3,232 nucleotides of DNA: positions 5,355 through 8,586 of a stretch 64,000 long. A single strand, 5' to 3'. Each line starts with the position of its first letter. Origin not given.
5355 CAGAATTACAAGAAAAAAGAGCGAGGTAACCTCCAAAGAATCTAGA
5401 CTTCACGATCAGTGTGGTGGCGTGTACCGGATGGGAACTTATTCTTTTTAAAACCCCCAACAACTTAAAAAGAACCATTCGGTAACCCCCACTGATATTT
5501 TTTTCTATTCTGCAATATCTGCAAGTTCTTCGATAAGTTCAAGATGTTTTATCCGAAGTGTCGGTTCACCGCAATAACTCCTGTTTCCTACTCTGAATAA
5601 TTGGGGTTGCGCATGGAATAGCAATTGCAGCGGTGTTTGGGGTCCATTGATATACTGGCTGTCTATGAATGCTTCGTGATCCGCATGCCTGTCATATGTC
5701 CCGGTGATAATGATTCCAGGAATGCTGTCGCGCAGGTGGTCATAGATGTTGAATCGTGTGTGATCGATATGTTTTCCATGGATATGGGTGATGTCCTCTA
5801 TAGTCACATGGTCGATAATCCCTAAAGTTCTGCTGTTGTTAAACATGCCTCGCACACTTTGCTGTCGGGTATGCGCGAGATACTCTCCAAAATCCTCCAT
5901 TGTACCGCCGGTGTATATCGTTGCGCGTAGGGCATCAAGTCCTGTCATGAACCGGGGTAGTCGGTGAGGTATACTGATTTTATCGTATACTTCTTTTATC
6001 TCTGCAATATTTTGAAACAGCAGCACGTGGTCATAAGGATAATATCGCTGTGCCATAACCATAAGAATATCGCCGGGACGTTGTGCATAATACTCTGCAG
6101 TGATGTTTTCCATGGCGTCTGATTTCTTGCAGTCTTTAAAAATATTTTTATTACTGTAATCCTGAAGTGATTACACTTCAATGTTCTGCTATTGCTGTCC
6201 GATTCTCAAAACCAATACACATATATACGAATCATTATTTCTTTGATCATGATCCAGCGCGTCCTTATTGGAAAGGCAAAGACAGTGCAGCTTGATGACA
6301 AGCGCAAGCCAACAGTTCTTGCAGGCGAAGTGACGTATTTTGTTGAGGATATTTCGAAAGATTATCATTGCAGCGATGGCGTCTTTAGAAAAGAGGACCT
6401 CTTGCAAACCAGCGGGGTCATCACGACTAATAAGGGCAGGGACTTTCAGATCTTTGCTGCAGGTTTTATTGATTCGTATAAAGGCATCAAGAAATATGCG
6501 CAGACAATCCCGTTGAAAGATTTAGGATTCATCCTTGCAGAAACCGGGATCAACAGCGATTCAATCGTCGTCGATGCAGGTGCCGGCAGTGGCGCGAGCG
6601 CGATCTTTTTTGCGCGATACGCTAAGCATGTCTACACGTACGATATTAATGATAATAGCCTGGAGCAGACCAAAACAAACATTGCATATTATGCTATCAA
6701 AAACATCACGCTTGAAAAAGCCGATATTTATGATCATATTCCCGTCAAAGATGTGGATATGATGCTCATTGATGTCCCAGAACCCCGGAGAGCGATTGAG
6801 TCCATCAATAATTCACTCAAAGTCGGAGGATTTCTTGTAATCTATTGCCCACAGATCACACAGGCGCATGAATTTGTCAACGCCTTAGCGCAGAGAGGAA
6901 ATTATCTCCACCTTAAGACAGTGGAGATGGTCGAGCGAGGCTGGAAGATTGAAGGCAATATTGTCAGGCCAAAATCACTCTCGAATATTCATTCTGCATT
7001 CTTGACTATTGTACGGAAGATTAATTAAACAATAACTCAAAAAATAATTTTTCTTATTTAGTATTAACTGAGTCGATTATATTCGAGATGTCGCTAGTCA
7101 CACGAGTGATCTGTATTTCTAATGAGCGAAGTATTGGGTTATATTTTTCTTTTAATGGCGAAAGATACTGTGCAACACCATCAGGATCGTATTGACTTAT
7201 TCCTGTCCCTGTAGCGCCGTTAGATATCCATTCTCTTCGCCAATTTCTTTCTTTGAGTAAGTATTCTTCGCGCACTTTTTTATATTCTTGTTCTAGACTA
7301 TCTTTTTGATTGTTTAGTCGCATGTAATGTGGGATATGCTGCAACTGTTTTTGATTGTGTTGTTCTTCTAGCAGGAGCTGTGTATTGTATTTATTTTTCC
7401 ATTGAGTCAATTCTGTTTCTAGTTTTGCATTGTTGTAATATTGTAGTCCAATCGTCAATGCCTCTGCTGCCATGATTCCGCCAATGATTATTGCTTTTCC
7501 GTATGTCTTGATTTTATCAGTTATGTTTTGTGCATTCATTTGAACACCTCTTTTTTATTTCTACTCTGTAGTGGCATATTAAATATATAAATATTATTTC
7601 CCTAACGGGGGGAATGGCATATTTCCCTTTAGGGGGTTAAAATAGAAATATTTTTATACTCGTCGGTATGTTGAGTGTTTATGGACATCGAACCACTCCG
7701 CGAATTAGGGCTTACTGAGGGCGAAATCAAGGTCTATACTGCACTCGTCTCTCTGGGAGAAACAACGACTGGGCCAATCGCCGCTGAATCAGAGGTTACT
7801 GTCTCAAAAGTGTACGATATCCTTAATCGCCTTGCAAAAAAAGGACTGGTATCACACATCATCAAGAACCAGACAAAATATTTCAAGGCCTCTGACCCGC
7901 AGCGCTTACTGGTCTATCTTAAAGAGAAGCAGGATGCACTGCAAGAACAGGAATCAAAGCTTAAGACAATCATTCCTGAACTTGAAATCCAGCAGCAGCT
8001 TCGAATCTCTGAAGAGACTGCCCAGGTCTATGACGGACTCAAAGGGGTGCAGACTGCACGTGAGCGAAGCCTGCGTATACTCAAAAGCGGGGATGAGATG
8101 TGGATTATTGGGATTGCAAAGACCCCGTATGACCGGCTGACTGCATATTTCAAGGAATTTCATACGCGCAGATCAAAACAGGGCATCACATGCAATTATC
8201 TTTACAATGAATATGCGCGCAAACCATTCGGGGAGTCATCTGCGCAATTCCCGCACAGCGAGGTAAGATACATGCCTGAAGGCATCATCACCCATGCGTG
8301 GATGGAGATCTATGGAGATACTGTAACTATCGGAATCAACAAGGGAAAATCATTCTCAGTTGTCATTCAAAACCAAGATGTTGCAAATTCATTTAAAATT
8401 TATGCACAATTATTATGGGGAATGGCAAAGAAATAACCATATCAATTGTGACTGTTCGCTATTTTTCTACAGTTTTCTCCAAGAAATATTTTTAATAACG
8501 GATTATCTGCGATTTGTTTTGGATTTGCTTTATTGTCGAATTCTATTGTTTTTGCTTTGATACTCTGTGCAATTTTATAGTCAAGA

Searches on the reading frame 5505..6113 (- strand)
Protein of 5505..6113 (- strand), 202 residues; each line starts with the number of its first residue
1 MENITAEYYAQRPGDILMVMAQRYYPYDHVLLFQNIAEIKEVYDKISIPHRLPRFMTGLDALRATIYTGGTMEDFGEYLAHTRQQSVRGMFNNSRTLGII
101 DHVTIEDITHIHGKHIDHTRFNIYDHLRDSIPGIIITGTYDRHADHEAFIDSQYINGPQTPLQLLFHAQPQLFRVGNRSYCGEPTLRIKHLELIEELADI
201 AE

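Call 3: search_protein_families(library=pfam, proteins=[window:5505-6113:-], max_evalue=1)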
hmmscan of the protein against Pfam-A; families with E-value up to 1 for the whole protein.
window:5505-6113:- (202 aa): 1 family
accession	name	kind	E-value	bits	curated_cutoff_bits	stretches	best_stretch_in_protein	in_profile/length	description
PF19710.4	PIK3CG_ABD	-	0.11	12.6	27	1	22-122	91-181/194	PIK3 catalytic subunit gamma adaptor-binding domain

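Call 30: search_protein_families(library=phrogs, proteins=[window:5505-6113:-], max_evalue=1)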
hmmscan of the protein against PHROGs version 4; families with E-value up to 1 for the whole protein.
window:5505-6113:- (202 aa): 1 family
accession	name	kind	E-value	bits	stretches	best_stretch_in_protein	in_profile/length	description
phrog_33849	-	unknown function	0.21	12.6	0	65-85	30-50/69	-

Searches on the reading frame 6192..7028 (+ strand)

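Call 3: search_protein_families(library=pfam, proteins=[window:6192-7028:+], max_evalue=1)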
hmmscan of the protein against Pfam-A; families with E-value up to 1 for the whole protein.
window:6192-7028:+ (278 aa): 16 families
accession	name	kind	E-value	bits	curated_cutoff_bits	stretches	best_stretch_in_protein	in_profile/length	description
PF08704.16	GCD14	-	2e-13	51.1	26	1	104-255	22-181/247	tRNA methyltransferase complex GCD14 subunit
PF13847.12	Methyltransf_31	-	7.7e-12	45.5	27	1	121-237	2-127/145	Methyltransferase domain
PF08241.18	Methyltransf_11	-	3.5e-08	34.4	21.2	1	127-217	1-95/95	Methyltransferase domain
PF13649.12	Methyltransf_25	-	5.8e-08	33.8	27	1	126-213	1-97/97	Methyltransferase domain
PF09445.16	Methyltransf_15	-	4.2e-06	26.9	22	1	125-184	3-63/165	RNA cap guanine-N2 methyltransferase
PF05175.20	MTS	-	1.1e-05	25.6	23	1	124-194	33-105/170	Methyltransferase small domain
PF13489.12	Methyltransf_23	-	9.2e-05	22.7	27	1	120-221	20-120/164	Methyltransferase domain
PF06325.19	PrmA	-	0.00018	21.6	22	1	117-173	156-213/296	Ribosomal protein L11 methyltransferase (PrmA)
PF08242.18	Methyltransf_12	-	0.00031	21.9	30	1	127-215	1-98/98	Methyltransferase domain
PF02475.24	TRM5-TYW2_MTfase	-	0.00092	19.6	28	1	121-213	35-131/164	TRM5/TYW2 methyltransferase domain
PF03848.20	TehB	-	0.0015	18.5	20.4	1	121-217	29-132/193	Tellurite resistance protein TehB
PF03602.21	Cons_hypoth95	-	0.02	15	24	1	123-196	42-122/182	Conserved hypothetical protein 95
PF01189.24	Methyltr_RsmB-F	-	0.022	14.9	27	1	123-196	9-88/199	16S rRNA methyltransferase RsmB/F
PF12847.13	Methyltransf_18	-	0.054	13.9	27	1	120-193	12-88/151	Methyltransferase domain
PF02005.22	TRM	-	0.07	12.8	27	1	123-194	50-125/376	N2,N2-dimethylguanosine tRNA methyltransferase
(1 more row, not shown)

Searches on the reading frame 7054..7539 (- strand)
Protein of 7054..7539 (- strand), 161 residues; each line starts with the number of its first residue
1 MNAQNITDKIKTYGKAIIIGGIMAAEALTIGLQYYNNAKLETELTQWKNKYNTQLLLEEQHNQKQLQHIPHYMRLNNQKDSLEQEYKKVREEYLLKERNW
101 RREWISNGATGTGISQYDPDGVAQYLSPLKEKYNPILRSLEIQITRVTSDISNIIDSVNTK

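Call 3: search_protein_families(library=pfam, proteins=[window:7054-7539:-], max_evalue=1)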
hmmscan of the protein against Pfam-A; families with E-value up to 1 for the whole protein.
window:7054-7539:- (161 aa): 0 families

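Call 4: search_protein_families(library=ncbifam, proteins=[window:7054-7539:-], max_evalue=1)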
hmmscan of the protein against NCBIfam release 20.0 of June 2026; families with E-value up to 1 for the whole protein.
window:7054-7539:- (161 aa): 0 families

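Call 5: search_protein_families(library=padloc, proteins=[window:7054-7539:-], max_evalue=1)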
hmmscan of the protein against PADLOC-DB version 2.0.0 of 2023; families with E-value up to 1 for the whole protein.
window:7054-7539:- (161 aa): 0 families
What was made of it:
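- On Catalogued anti-phage defence systems (PADLOC-DB 2.0): ORF1 and ORF2 have no PADLOC hits (call 5).
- Neither protein matches any PADLOC model (call 5).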

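Call 30: search_protein_families(library=phrogs, proteins=[window:7054-7539:-], max_evalue=1)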
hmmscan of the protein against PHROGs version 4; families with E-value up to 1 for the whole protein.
window:7054-7539:- (161 aa): 5 families
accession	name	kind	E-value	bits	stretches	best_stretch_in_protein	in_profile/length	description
phrog_14137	-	unknown function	0.017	16.5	1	58-137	30-113/141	-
phrog_17523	-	unknown function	0.16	13.4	1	26-80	9-63/104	-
phrog_17693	-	unknown function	0.23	11.8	1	42-110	75-142/259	-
phrog_6952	-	other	0.25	12.2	1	56-93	57-90/181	DNA methyltransferase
phrog_739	-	lysis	0.56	11.4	1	15-67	7-61/122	Rz-like spanin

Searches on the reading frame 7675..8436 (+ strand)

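Call 3: search_protein_families(library=pfam, proteins=[window:7675-8436:+], max_evalue=1)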
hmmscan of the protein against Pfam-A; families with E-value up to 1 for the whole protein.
window:7675-8436:+ (253 aa): 9 families
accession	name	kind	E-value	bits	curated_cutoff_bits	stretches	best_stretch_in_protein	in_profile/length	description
PF01978.25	TrmB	-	1.9e-17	63.3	25.6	1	8-75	1-67/68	Sugar-specific transcriptional regulator TrmB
PF03551.20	PadR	-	0.0048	17.3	27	1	39-69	27-62/75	Transcriptional regulator PadR-like family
PF03965.22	Penicillinase_R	-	0.017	15.9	22.6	1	13-76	1-68/115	Penicillinase repressor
PF21476.4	PF0610-like_N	-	0.021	15.5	33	0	24-55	10-40/50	PF0610-like, N-terminal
PF16034.10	JAKMIP_CC3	-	0.047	13.8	30.2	1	37-109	115-181/200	JAKMIP CC3 domain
PF21100.3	MCM_C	-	0.051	13.9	27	1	38-71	32-62/64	MCM protein C-terminal winged helix-turn-helix domain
PF13730.12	HTH_36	-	0.064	13.5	25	1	12-59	2-55/55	Helix-turn-helix domain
PF01022.26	HTH_5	-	0.1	12.9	22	1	25-60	11-46/47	Bacterial regulatory protein, arsR family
PF01047.28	MarR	-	0.12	12.7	24.6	1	13-60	1-48/59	MarR family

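Call 4: search_protein_families(library=ncbifam, proteins=[window:7675-8436:+], max_evalue=1)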
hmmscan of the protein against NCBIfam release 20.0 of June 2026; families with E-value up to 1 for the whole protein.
window:7675-8436:+ (253 aa): 12 families
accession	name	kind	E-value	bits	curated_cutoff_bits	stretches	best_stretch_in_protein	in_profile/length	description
NF047390.1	TransRegTrmBL1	equivalog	7.9e-11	41.5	650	1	5-162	7-153/341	HTH-type sugar sensing transcriptional regulator TrmBL1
NF040851.1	tran_reg_TrmB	equivalog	5.6e-08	32.3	600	1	6-101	9-104/338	HTH-type sugar-sensing transcriptional regulator TrmB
NF041141.1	tran_reg_TrmBL2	equivalog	8.6e-07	28.7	530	1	16-105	19-109/264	HTH-type transcriptional regulator TrmBL2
NF047392.1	TransRegTrmBHalo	equivalog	1.2e-05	24.5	500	1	11-108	16-102/349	HTH-type sugar sensing transcriptional regulator TrmB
NF053606.1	Sta1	subfamily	0.00011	22.3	80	1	12-84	17-84/100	Sta1 family transcriptional regulator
NF040939.2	trans_reg_lrs14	equivalog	0.0006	19.8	90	1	12-68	18-75/103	Lrs14 family HTH-type transcriptional regulator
TIGR01884.1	cas_HTH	subfamily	0.0098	15.3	60.2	1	12-65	139-193/202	CRISPR-associated CARF protein Csa3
NF033788.1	HTH_metalloreg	subfamily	0.035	13.9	55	1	18-76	14-72/77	metalloregulator ArsR/SmtB family transcription factor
NF003210.0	PRK04172.1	equivalog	0.05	12.4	350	1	17-120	76-180/496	phenylalanine--tRNA ligase subunit alpha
NF045677.1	FeRespRegIrr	equivalog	0.059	13.5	170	1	36-95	41-100/127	Fur family transcriptional regulator Irr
NF045678.1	TransRegIrrA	equivalog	0.06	13.2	150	1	35-85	49-100/138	iron response transcriptional regulator IrrA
NF001070.0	PRK00118.1-6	equivalog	0.12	12.7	117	1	19-104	24-107/110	putative DNA-binding protein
